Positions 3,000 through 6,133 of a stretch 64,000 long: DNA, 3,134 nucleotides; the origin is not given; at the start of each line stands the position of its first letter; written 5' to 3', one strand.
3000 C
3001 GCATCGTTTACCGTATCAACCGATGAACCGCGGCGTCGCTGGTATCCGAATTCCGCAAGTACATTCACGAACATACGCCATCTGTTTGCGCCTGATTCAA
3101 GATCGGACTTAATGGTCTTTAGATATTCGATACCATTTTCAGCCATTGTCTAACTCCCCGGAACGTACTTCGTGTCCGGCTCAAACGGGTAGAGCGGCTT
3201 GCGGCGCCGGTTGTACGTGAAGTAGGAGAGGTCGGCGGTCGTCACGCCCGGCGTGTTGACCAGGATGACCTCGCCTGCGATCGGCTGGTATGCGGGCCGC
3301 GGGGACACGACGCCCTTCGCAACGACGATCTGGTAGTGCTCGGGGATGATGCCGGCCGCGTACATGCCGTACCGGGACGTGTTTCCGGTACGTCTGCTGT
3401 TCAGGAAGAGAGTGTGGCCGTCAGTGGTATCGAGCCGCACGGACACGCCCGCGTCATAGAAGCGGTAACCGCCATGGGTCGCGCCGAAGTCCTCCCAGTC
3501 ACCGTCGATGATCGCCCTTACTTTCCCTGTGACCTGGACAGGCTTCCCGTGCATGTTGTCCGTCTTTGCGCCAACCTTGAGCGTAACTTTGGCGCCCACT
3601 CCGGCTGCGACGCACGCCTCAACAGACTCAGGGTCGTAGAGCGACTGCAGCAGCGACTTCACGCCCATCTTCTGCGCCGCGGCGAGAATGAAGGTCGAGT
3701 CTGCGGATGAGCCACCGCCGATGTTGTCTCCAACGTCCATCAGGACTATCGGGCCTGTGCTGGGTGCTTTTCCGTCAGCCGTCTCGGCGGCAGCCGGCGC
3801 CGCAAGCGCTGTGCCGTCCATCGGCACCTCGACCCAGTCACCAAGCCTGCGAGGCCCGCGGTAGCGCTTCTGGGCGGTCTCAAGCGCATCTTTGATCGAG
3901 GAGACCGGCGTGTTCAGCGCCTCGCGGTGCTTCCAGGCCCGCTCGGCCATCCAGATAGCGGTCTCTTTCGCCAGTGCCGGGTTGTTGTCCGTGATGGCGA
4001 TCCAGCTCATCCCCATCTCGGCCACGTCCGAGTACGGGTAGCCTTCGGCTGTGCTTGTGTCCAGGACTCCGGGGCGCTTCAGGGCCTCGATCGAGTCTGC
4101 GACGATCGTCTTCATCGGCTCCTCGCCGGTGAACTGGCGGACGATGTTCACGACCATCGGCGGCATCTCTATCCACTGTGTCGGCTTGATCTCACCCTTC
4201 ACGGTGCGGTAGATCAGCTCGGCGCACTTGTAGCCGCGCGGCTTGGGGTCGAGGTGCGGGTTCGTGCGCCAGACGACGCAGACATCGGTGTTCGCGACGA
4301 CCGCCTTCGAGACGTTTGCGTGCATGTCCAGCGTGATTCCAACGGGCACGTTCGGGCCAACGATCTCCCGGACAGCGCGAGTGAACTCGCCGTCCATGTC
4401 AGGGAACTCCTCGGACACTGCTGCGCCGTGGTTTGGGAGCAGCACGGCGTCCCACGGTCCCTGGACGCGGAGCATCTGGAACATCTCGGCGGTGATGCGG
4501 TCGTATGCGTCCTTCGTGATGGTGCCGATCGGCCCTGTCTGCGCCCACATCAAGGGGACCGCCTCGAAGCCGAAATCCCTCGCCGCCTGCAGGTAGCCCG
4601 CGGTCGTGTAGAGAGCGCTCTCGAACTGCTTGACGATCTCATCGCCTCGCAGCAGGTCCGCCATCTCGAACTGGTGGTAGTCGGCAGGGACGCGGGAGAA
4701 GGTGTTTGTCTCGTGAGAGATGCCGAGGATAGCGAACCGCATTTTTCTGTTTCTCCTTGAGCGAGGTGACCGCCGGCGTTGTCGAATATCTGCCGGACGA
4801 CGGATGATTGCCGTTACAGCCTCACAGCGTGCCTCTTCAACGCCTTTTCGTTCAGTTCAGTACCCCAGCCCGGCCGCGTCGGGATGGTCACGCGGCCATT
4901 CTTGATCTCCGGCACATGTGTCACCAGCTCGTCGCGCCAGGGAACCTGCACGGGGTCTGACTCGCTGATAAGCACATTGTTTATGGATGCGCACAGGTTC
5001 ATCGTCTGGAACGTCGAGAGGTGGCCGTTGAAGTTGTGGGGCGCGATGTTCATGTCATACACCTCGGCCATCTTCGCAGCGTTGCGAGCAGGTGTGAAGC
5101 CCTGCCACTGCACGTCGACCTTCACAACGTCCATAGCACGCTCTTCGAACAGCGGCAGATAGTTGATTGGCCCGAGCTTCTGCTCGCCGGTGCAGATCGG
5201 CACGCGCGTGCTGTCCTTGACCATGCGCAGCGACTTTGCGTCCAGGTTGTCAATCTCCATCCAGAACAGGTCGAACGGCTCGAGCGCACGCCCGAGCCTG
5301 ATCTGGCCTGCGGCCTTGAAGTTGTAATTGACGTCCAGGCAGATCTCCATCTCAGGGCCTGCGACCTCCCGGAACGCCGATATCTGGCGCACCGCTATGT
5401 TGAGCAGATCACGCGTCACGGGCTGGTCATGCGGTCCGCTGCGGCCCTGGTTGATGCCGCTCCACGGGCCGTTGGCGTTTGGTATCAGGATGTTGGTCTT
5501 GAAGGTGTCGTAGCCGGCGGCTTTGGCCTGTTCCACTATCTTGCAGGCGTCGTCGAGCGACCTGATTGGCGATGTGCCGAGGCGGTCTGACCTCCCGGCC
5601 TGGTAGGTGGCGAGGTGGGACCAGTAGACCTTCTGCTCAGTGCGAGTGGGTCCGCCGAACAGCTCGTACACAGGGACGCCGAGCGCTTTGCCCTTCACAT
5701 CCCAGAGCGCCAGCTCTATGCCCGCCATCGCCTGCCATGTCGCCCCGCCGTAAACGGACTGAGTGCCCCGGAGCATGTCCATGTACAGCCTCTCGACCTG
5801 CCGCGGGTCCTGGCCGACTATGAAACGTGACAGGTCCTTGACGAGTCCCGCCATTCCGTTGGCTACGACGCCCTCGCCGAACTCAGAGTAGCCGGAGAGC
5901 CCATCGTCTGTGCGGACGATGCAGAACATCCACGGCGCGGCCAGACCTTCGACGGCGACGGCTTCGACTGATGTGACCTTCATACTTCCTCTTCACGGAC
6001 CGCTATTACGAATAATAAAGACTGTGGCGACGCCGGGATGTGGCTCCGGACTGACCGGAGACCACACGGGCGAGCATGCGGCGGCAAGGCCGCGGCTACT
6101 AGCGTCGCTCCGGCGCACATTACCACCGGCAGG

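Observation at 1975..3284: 1.05-kb low-GC single-gene cassette bracketed by 128-bp direct repeats that duplicate the 3' end of the neighbouring MlrC-like gene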

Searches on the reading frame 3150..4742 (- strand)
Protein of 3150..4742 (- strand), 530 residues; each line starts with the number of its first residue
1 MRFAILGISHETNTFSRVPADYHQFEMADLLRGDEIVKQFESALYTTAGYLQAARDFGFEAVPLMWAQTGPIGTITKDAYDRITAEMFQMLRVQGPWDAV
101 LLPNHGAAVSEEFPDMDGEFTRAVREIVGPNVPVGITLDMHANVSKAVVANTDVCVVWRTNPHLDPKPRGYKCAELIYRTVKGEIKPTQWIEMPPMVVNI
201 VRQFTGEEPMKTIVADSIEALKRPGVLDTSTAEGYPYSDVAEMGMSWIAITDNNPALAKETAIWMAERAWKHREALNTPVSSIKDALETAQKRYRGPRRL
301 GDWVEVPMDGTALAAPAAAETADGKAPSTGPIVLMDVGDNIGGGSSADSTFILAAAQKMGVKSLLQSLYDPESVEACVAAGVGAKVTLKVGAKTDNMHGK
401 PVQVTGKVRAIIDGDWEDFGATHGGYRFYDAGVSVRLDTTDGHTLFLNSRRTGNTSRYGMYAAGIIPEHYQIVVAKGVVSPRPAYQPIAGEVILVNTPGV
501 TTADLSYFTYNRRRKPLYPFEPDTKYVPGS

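Call 6: search_protein_families(library=pfam, proteins=[window:3150-4742:-], max_evalue=0.1)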
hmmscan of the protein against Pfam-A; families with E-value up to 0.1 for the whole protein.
window:3150-4742:- (530 aa): 2 families
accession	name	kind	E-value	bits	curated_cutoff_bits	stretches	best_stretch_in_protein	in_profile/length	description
PF07364.17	DUF1485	-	2.5e-85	286.7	22.8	1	2-290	1-289/290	Metallopeptidase family M81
PF07171.17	MlrC_C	-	1.5e-46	159.3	27.2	1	334-512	1-178/178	MlrC C-terminus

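Call 16: find_encoding_contigs(protein=window:3150-4742:-, flank=5000, max_places=10)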
Protein window:3150-4742:- (530 aa): 1 contig read that carries it; 1 place shown.
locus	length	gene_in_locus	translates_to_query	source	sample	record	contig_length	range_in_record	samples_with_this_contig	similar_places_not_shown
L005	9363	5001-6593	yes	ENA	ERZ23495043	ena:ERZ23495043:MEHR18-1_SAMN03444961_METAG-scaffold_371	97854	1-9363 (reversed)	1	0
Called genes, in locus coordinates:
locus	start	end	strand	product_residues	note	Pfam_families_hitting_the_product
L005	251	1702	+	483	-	PF01425:Amidase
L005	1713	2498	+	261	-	PF00583:Acetyltransf_1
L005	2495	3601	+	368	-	PF01699:Na_Ca_ex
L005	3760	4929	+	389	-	PF02746:MR_MLE_N, PF13378:MR_MLE_C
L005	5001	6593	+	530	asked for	PF07364:DUF1485, PF07171:MlrC_C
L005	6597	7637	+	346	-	PF00571:CBS (weak)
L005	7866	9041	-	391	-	PF02421:FeoB_N (faint), PF03193:RsgA_GTPase, PF00005:ABC_tran (weak), PF01926:MMR_HSR1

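Call 17: find_homologous_proteins(query=window:3150-4742:-, max_evalue=1e-100)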
Query window:3150-4742:- (530 aa): 1577 proteins with E <= 1e-100 among 8000 candidates; the best 120 are listed.
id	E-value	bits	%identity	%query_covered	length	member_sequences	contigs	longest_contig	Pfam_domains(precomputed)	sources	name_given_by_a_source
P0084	0.0e+0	1198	98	100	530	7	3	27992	PF07364.18,PF07171.18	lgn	-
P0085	0.0e+0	1132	92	100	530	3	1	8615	PF07364.18,PF07171.18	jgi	jgi:microcystin degradation protein MlrC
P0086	0.0e+0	1104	89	100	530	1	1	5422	PF07364.18,PF07171.18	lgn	-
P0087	0.0e+0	1103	89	100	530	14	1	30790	PF07364.18,PF07171.18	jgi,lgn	jgi:microcystin degradation protein MlrC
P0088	0.0e+0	1068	86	100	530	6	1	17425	PF07364.18,PF07171.18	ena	-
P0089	0.0e+0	1011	82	100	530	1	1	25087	PF07364.18,PF07171.18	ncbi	-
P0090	6.1e-290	980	80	100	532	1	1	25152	PF07364.18,PF07171.18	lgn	-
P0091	1.6e-284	963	79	100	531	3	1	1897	PF07364.18,PF07171.18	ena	-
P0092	2.0e-278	942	78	100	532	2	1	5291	PF07364.18,PF07171.18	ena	-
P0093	7.5e-267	904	75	99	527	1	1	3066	PF07364.18,PF07171.18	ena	-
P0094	5.4e-264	895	74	100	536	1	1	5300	PF07364.18,PF07171.18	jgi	jgi:microcystin degradation protein MlrC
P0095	9.7e-262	887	73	100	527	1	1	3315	PF07364.18,PF07171.18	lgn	-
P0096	1.4e-259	880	74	100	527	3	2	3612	PF07364.18,PF07171.18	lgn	-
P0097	1.2e-258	877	74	100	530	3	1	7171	PF07364.18,PF07171.18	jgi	jgi:microcystin degradation protein MlrC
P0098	1.9e-257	873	72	100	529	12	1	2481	PF07364.18,PF07171.18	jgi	jgi:microcystin degradation protein MlrC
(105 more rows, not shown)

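Call 19: find_encoding_contigs(protein=P0084, flank=6000, max_places=10)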
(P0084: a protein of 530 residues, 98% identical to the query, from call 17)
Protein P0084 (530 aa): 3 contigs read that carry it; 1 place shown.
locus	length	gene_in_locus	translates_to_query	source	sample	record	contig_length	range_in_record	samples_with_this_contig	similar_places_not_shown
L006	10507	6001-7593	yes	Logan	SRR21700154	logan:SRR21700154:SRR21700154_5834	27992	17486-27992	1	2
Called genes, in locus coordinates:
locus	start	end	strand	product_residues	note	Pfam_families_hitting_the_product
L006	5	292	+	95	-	-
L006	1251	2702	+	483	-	PF01425:Amidase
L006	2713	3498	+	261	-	PF00583:Acetyltransf_1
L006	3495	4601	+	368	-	PF01699:Na_Ca_ex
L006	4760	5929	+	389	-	PF02746:MR_MLE_N, PF13378:MR_MLE_C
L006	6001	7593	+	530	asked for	PF07364:DUF1485, PF07171:MlrC_C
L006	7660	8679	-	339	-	PF03193:RsgA_GTPase, PF02421:FeoB_N (faint), PF00005:ABC_tran (weak), PF01926:MMR_HSR1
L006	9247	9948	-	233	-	-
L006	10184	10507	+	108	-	?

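Call 23: find_encoding_contigs(protein=P0087, flank=5000, max_places=6)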
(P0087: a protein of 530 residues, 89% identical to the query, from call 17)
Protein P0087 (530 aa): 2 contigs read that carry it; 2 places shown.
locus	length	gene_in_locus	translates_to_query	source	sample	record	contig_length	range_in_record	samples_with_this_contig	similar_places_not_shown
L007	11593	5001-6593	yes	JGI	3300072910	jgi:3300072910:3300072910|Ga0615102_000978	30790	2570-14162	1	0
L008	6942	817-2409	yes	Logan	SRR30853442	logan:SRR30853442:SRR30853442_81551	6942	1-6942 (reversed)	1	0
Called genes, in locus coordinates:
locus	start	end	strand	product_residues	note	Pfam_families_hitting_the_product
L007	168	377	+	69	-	-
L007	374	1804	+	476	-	PF01425:Amidase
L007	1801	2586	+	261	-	PF00583:Acetyltransf_1 (weak)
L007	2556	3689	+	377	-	PF01699:Na_Ca_ex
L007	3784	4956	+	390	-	PF02746:MR_MLE_N, PF13378:MR_MLE_C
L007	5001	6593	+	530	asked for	PF07364:DUF1485, PF07171:MlrC_C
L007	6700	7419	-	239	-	PF10925:DUF2680 (faint)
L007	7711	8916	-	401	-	PF02746:MR_MLE_N, PF13378:MR_MLE_C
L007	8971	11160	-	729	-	PF00982:Glyco_transf_20, PF02358:Trehalose_PPase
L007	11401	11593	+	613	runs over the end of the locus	PF19291:TREH_N, PF00723:Glyco_hydro_15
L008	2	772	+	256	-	?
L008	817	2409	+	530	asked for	PF07364:DUF1485, PF07171:MlrC_C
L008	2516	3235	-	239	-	PF10925:DUF2680 (faint)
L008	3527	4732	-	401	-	PF02746:MR_MLE_N, PF13378:MR_MLE_C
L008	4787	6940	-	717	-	?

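Call 24: find_encoding_contigs(protein=P0085, flank=5000, max_places=6)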
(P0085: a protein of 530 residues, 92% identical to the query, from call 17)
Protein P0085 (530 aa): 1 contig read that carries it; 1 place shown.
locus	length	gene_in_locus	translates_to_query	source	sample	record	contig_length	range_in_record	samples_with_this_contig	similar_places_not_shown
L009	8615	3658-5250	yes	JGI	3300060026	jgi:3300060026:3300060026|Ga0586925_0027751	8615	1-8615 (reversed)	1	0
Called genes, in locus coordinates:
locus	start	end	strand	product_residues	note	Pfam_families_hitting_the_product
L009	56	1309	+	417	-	PF01408:GFO_IDH_MocA, PF21252:Glyco_hydro_109_C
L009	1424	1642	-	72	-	-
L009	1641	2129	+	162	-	-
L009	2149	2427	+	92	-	PF00583:Acetyltransf_1, PF13302:Acetyltransf_3 (weak), PF13508:Acetyltransf_7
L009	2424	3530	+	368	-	PF01699:Na_Ca_ex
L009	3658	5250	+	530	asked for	PF07364:DUF1485, PF07171:MlrC_C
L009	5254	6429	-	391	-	PF03193:RsgA_GTPase, PF00005:ABC_tran (weak), PF01926:MMR_HSR1 (weak)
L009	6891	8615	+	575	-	?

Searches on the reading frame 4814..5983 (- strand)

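Call 6: search_protein_families(library=pfam, proteins=[window:4814-5983:-], max_evalue=0.1)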
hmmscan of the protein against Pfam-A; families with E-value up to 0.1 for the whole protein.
window:4814-5983:- (389 aa): 2 families
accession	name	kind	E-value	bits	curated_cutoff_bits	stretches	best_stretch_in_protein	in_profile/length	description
PF13378.12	MR_MLE_C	-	6.2e-43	147.5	29.4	1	150-380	3-218/219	Enolase C-terminal domain-like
PF02746.21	MR_MLE_N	-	3.4e-15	56.7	22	1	18-110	28-117/117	Mandelate racemase / muconate lactonizing enzyme, N-terminal domain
